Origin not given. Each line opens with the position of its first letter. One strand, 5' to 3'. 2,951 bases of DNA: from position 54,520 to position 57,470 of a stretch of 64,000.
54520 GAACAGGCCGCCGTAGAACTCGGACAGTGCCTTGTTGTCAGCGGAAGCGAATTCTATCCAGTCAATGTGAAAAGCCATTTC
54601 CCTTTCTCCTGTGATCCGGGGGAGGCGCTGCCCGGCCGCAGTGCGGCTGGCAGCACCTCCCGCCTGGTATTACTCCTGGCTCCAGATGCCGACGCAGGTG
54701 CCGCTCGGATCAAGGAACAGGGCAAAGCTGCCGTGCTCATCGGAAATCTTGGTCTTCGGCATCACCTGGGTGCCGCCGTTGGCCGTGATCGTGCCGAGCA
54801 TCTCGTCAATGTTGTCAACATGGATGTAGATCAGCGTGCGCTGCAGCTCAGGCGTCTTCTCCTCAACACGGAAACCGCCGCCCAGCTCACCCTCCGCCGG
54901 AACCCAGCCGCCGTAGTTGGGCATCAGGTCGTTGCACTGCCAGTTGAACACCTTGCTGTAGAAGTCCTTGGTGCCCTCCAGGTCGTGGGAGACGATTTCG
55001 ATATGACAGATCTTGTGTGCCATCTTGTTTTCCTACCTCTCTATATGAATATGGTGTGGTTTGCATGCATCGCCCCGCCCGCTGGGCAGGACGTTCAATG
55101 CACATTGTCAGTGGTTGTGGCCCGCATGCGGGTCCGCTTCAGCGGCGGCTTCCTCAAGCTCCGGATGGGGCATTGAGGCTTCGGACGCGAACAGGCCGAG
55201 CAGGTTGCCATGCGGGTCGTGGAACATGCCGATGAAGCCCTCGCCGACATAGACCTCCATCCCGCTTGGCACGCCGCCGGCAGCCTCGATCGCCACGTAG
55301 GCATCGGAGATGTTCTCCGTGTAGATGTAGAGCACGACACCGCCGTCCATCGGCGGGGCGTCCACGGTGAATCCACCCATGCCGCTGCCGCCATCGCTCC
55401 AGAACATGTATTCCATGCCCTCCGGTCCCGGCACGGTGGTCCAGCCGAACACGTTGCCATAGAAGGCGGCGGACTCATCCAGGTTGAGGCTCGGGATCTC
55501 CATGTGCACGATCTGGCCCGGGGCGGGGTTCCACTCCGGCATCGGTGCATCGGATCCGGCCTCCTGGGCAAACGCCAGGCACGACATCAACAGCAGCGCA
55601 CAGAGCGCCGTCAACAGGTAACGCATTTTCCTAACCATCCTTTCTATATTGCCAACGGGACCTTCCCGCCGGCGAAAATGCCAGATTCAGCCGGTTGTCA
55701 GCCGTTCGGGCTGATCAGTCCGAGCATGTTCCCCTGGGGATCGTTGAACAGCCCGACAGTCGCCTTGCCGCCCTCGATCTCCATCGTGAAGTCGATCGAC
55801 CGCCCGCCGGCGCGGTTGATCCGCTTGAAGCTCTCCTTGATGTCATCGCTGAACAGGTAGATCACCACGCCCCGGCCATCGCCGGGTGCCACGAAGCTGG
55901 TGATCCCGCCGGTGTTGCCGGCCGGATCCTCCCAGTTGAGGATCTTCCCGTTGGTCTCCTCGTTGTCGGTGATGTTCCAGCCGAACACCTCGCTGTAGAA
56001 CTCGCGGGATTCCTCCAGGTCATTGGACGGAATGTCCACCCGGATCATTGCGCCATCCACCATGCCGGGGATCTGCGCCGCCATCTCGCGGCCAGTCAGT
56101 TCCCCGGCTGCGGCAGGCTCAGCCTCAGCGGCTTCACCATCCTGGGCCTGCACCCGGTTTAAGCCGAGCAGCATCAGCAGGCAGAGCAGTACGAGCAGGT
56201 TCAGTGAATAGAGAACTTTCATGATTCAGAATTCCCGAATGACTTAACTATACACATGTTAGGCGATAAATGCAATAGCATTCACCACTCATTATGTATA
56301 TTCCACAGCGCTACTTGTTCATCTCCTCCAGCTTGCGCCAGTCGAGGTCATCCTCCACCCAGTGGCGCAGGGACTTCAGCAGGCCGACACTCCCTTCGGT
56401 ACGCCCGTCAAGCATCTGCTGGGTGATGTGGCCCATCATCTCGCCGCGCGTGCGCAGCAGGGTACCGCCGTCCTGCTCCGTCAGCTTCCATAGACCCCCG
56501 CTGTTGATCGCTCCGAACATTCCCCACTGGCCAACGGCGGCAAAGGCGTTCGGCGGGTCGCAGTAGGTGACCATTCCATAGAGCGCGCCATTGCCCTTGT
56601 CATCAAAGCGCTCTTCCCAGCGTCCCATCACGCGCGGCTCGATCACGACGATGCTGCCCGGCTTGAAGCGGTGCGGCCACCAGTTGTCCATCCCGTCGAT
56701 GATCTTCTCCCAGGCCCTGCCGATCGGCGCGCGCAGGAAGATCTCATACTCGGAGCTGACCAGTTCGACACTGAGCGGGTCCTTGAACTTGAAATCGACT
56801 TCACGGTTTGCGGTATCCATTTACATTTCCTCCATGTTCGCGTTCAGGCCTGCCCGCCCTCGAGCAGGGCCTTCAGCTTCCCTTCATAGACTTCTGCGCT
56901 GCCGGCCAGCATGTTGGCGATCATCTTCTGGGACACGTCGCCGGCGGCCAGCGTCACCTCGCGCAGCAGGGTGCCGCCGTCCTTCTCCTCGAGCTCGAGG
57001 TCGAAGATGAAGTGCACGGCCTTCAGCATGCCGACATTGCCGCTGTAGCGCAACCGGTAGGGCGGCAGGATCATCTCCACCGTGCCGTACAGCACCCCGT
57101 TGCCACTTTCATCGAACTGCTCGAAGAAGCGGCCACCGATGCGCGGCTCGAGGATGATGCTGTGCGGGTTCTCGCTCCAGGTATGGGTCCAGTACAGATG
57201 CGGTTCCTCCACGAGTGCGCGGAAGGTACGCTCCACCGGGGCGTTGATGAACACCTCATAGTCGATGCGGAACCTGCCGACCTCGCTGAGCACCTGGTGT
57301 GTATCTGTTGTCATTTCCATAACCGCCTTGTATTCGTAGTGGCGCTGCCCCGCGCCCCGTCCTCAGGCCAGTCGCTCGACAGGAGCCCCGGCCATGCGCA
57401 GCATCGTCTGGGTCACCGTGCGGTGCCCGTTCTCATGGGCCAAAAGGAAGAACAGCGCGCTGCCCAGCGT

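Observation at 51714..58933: Thirteen-gene ArsR-headed array of alternating VOC (glyoxalase-fold) and SRPBCC (Aha1-fold) proteins plus a DinB-fold protein, several exported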

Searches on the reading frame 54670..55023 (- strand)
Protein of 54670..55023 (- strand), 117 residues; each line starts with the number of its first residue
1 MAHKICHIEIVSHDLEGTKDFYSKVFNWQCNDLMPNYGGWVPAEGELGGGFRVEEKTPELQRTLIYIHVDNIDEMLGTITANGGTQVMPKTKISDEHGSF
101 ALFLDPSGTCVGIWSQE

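Call 4: search_protein_families(library=pfam, proteins=[window:54670-55023:-], max_evalue=0.01)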
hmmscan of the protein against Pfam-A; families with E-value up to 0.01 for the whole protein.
window:54670-55023:- (117 aa): 2 families
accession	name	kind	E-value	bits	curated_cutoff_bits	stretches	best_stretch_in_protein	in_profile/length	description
PF00903.31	Glyoxalase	-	1.4e-07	32.3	20.6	1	5-109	2-117/121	Glyoxalase/Bleomycin resistance protein/Dioxygenase superfamily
PF22677.2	Ble-like_N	-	0.00093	19.3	24.5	1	4-37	1-35/41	Bleomycin resistance protein-like N-terminal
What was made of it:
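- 54670..55023 (-): g08: cytoplasmic VOC, 117 aa. Pfam Glyoxalase 32.3 bits (call 4).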

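Call 32: search_solved_structures(query=window:54670-55023:-, max_evalue=0.001, show_alignments=2)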
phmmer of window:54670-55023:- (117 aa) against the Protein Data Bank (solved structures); distinct sequences matched with E-value up to 0.001: 2.
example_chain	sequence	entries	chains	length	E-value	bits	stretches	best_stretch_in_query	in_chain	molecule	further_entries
3oxh_A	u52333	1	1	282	1.6e-10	44.7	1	9-115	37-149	RV0577 PROTEIN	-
2r6u_A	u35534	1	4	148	6e-05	26.7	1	2-115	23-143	Uncharacterized protein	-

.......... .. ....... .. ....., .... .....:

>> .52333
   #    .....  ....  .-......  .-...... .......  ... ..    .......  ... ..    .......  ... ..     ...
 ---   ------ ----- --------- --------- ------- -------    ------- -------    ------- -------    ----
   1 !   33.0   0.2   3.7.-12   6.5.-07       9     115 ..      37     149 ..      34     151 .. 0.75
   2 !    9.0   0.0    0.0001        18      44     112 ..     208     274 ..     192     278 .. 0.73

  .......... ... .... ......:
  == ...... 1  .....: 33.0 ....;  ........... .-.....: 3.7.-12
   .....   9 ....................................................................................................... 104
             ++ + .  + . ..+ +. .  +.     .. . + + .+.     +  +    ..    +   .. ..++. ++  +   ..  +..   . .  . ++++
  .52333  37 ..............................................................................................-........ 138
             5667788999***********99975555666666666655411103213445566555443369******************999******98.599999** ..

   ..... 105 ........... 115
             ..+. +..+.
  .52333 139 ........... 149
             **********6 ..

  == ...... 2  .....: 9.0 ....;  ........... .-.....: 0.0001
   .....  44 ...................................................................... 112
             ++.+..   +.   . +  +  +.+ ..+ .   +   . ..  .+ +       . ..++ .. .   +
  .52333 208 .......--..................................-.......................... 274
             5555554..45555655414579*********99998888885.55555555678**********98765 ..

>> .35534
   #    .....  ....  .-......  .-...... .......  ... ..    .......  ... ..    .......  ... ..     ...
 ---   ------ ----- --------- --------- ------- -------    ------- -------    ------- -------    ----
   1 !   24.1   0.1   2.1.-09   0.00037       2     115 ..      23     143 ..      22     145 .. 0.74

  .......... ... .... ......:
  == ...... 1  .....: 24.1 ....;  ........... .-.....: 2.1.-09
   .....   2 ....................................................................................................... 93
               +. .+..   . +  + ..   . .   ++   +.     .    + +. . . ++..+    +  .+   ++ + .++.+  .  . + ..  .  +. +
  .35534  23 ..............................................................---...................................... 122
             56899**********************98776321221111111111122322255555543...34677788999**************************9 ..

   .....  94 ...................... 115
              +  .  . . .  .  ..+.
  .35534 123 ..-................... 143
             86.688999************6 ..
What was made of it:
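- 54670..55023 (-): Nearest solved structure is Rv0577 (3oxh), E 1.6e-10 (call 32).
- Closest known: Rv0577. Same: Best solved-structure match of the VOC paralogues (E 1.6e-10, call 32).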

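Call 47: search_protein_families(library=ncbifam, proteins=[window:54670-55023:-], max_evalue=0.01)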
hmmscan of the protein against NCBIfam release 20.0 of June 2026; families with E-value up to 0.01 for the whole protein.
window:54670-55023:- (117 aa): 2 families
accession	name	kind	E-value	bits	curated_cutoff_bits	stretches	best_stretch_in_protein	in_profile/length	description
NF053614.1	AfsKbindKbpAStmc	equivalog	2.8e-07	30.5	250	1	6-116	6-114/231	AfsK-binding protein KbpA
TIGR03081.1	metmalonyl_epim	equivalog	0.0075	16.8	114.95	0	65-107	77-118/129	methylmalonyl-CoA epimerase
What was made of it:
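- Their nearest named relatives are Rv0577 and, below threshold, the kinase-binding protein KbpA (calls 32, 47). The VOCs match the NCBIfam KbpA model, below threshold (E 4e-10 to 4e-6), and Rv0577 (calls 32, 47).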

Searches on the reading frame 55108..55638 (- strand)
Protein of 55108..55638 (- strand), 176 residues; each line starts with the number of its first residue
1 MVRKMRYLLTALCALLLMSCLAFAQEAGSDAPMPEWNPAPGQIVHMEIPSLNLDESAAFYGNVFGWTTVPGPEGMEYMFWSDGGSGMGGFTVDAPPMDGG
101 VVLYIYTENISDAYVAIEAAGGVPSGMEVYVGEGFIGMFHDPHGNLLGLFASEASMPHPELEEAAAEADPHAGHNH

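Call 3: search_protein_families(library=pfam, proteins=[window:55108-55638:-], max_evalue=0.01)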
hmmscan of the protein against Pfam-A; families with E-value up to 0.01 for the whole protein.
window:55108-55638:- (176 aa): 3 families
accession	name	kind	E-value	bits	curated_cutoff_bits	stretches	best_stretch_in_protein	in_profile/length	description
PF00903.31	Glyoxalase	-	5.2e-06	27.3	20.6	1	42-147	1-119/121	Glyoxalase/Bleomycin resistance protein/Dioxygenase superfamily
PF22677.2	Ble-like_N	-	2e-05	24.7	24.5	1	42-77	1-35/41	Bleomycin resistance protein-like N-terminal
PF18029.7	Glyoxalase_6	-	0.00084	20.4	23.6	1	52-147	8-103/106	Glyoxalase-like domain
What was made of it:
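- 55108..55626 (-): g07: exported single-domain VOC, 172 aa. Signal peptide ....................|QE. Pfam Glyoxalase 27.3 bits (call 3).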

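Call 47: search_protein_families(library=ncbifam, proteins=[window:55108-55638:-], max_evalue=0.01)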
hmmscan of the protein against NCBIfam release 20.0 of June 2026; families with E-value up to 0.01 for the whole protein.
window:55108-55638:- (176 aa): 0 families

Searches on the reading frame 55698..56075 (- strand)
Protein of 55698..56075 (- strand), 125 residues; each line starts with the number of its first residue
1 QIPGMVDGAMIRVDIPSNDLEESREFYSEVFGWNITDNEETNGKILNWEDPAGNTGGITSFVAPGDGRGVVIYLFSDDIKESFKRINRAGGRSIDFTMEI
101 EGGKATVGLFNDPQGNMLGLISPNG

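Call 57: search_protein_representatives(protein=window:55698-56075:-)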
Query: 125 residues. Proteins with E-value up to 0.001 (for the whole library): 2029; up to 1e-10: 101; up to 1e-30: 1. The best 150 are listed.
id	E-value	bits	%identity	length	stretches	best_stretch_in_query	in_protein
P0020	1.7e-53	196.6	75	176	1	7-124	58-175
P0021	5.7e-20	88.2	31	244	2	14-122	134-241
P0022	2.3e-19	86.2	36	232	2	13-122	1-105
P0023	6.5e-19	84.8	32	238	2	9-122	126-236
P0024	1.4e-18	83.7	29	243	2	10-121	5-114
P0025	2.7e-18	82.7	33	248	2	10-123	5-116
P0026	8.1e-18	81.2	30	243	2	11-121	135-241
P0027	9.4e-18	81.0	30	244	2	7-123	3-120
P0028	1.5e-17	80.3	28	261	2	11-124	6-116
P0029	2.5e-17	79.6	31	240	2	10-125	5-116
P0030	3.7e-17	79.1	31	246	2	8-122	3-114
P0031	5.4e-17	78.5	30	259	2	6-123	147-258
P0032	2.7e-16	76.3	32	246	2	11-125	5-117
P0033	2.8e-16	76.2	33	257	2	18-123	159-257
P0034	6.3e-16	75.1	38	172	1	7-122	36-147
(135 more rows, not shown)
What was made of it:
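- Closest known: Rv0577. Same: Most of the 2029 library relatives are of this kind (call 57).
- KbpA and Rv0577 have two domains; these proteins have one (call 57).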

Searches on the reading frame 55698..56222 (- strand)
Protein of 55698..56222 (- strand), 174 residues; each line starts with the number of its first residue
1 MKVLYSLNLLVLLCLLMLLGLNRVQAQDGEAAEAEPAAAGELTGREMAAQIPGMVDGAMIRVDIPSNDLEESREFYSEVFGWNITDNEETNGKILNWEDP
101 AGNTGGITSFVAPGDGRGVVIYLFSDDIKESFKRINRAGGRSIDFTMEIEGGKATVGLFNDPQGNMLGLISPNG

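Call 3: search_protein_families(library=pfam, proteins=[window:55698-56222:-], max_evalue=0.01)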
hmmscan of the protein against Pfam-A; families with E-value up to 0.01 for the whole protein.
window:55698-56222:- (174 aa): 3 families
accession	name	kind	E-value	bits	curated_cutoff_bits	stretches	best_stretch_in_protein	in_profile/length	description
PF00903.31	Glyoxalase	-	3.1e-09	37.7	20.6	1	62-167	5-119/121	Glyoxalase/Bleomycin resistance protein/Dioxygenase superfamily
PF22677.2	Ble-like_N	-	1.2e-06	28.6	24.5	1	62-86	5-29/41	Bleomycin resistance protein-like N-terminal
PF18029.7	Glyoxalase_6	-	1.8e-05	25.8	23.6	1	62-167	4-103/106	Glyoxalase-like domain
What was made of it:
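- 55698..56222 (-): g06: exported single-domain VOC, 174 aa. Signal peptide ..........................|QD. Pfam Glyoxalase 37.7 bits (call 3).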

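Call 47: search_protein_families(library=ncbifam, proteins=[window:55698-56222:-], max_evalue=0.01)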
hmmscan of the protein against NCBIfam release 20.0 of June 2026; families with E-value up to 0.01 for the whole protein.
window:55698-56222:- (174 aa): 3 families
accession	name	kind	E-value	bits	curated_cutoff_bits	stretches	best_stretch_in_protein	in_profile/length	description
NF053614.1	AfsKbindKbpAStmc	equivalog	2.7e-09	37.1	250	1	57-173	3-115/231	AfsK-binding protein KbpA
TIGR03081.1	metmalonyl_epim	equivalog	0.002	18.6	114.95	0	62-92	5-35/129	methylmalonyl-CoA epimerase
TIGR00068.2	glyox_I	equivalog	0.0025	17.7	120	0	58-89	5-32/143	lactoylglutathione lyase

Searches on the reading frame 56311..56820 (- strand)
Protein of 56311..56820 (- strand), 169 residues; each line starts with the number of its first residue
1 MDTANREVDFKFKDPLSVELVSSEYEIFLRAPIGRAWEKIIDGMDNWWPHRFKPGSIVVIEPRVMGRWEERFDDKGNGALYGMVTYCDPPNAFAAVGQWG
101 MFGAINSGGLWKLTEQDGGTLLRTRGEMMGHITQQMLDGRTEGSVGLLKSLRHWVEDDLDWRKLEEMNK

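Call 3: search_protein_families(library=pfam, proteins=[window:56311-56820:-], max_evalue=0.01)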
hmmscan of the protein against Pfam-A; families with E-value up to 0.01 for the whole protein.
window:56311-56820:- (169 aa): 0 families

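Call 8: search_protein_families(library=ncbifam, proteins=[window:56311-56820:-], max_evalue=0.01)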
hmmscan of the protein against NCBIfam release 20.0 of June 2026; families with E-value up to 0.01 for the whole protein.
window:56311-56820:- (169 aa): 0 families

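Call 13: search_protein_families(library=pfam, proteins=[window:56311-56820:-], max_evalue=10)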
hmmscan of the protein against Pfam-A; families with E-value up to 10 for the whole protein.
window:56311-56820:- (169 aa): 0 families
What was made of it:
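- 56311..56820 (-): g05: SRPBCC paralogue, 169 aa, cytoplasmic. No Pfam hit (calls 3, 13).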

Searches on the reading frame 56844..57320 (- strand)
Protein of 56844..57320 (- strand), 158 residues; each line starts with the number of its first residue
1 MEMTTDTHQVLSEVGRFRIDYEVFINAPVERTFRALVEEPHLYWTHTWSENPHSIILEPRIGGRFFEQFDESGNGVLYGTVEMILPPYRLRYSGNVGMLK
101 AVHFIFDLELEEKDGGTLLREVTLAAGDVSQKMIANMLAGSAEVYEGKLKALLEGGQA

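Call 3: search_protein_families(library=pfam, proteins=[window:56844-57320:-], max_evalue=0.01)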
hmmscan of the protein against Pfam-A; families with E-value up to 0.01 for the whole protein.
window:56844-57320:- (158 aa): 1 family
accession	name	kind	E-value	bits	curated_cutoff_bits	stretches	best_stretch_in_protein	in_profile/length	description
PF08327.17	AHSA1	-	5.3e-09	36.8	22.1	1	26-154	1-125/125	Activator of Hsp90 ATPase homolog 1-like protein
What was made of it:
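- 56844..57314 (-): g04: SRPBCC/AHSA1 protein, 156 aa, cytoplasmic. Pfam AHSA1 36.8 bits (call 3).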

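Call 47: search_protein_families(library=ncbifam, proteins=[window:56844-57320:-], max_evalue=0.01)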
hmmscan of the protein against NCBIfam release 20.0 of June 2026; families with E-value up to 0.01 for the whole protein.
window:56844-57320:- (158 aa): 0 families

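Call 48: search_solved_structures(query=window:56844-57320:-, max_evalue=0.01)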
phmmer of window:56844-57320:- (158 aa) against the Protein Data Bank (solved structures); distinct sequences matched with E-value up to 0.01: 2.
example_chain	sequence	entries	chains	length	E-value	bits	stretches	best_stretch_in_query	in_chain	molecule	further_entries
5z36_A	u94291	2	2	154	0.0028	21.1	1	22-93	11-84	TxnO9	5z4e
5z4f_A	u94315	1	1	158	0.0028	21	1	22-93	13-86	TxnO9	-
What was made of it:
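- g04 weakly matches TxnO9 of trioxacarcin biosynthesis (E 0.003, call 48).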
